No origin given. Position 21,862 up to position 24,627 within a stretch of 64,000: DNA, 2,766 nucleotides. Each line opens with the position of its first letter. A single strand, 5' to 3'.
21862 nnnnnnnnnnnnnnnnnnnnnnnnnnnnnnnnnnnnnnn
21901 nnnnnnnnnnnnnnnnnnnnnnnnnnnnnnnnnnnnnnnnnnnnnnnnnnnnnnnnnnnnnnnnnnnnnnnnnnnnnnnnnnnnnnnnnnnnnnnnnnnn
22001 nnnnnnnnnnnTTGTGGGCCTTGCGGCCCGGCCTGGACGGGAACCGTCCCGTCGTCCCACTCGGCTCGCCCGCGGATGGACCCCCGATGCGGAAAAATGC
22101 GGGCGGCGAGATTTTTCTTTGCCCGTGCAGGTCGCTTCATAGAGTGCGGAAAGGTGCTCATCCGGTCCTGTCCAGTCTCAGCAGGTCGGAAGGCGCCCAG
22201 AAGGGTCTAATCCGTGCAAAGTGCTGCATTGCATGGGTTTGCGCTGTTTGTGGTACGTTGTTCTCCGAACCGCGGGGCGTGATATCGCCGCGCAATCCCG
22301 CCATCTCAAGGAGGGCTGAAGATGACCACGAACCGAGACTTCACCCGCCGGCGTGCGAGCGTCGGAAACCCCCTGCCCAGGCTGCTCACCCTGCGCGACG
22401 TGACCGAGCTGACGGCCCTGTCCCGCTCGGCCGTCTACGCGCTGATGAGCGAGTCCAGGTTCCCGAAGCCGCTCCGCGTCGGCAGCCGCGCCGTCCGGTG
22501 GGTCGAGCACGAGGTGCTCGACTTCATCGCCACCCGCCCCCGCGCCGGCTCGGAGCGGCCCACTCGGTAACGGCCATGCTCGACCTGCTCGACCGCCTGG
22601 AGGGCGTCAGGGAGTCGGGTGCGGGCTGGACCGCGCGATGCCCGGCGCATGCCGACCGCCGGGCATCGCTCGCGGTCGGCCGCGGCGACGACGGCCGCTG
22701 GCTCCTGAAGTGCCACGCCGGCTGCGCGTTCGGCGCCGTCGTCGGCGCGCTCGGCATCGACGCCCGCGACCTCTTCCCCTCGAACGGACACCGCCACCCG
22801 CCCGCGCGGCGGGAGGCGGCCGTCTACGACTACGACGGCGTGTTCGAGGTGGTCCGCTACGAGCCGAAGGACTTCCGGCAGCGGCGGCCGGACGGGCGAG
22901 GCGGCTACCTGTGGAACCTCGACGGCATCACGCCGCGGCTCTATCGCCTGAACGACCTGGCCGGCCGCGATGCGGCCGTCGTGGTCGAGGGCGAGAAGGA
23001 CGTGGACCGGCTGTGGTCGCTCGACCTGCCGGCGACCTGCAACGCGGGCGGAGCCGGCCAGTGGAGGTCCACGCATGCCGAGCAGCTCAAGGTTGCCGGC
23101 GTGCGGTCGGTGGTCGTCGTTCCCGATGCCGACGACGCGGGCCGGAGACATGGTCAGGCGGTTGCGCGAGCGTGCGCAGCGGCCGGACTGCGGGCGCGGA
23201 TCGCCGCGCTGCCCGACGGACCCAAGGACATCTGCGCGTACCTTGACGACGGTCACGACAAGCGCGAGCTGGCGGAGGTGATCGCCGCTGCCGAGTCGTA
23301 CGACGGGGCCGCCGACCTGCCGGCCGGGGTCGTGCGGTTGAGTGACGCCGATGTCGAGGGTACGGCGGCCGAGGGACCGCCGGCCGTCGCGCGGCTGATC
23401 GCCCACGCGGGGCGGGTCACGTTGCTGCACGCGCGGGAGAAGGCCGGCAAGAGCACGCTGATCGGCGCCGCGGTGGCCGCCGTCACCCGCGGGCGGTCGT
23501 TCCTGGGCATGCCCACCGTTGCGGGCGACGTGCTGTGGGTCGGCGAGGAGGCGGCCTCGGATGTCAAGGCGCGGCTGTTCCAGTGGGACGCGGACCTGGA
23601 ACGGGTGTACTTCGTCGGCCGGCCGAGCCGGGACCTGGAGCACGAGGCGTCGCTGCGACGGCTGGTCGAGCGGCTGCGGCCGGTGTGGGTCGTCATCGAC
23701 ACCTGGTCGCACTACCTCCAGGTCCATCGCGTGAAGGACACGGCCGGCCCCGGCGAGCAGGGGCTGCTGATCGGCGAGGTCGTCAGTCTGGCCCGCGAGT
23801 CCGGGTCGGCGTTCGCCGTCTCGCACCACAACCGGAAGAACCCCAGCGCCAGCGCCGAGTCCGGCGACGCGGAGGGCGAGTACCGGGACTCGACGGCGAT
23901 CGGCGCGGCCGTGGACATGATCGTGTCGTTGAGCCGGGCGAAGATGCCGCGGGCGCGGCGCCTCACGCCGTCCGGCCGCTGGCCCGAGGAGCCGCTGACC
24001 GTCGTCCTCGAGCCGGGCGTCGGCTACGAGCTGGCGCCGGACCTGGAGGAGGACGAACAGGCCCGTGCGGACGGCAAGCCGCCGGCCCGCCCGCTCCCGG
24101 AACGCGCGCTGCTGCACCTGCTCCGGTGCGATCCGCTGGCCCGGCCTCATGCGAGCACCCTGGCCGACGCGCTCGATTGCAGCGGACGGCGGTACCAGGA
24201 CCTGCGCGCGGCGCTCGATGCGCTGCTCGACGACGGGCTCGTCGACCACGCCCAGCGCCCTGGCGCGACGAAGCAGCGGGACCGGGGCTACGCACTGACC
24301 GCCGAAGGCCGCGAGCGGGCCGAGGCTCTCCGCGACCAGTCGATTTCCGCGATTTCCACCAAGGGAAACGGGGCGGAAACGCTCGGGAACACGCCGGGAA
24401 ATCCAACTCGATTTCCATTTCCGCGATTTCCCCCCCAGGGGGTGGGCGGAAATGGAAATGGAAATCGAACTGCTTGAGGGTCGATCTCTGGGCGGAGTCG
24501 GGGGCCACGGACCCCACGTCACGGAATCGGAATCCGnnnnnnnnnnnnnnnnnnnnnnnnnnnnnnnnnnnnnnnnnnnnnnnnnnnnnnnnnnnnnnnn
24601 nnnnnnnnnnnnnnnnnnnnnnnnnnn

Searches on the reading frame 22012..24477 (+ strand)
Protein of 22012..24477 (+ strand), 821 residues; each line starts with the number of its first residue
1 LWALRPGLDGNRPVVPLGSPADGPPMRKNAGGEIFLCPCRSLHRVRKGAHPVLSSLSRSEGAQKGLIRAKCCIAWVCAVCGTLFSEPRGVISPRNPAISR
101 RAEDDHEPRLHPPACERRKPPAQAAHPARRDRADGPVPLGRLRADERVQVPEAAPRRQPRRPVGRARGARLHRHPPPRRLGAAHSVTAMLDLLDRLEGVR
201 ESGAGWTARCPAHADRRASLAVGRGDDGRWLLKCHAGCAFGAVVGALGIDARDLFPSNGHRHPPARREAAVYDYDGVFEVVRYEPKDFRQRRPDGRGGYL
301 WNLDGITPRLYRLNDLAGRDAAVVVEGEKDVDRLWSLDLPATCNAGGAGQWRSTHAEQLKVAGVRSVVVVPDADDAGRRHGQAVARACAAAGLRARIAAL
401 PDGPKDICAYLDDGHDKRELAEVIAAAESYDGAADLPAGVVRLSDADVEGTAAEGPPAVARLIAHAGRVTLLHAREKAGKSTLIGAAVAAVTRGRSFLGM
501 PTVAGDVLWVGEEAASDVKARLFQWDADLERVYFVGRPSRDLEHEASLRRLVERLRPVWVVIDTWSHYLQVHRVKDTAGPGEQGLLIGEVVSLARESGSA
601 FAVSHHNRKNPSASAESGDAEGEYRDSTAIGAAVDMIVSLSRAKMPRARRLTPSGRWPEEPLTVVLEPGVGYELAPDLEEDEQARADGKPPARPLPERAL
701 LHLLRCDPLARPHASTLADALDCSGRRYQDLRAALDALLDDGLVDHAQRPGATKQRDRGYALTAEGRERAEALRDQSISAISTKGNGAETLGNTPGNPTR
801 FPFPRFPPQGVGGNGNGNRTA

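Call 74: search_protein_families(library=pfam, proteins=[window:22012-24477:+], max_evalue=0.001)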
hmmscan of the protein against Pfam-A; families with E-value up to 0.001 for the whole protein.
window:22012-24477:+ (821 aa): 2 families
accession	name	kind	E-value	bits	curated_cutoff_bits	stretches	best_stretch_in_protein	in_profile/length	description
PF13481.12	AAA_25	-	2.9e-16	60.1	27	1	457-610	20-193/195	AAA domain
PF13155.12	Toprim_2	-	4.1e-06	27.5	22.1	1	323-411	1-88/88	Toprim-like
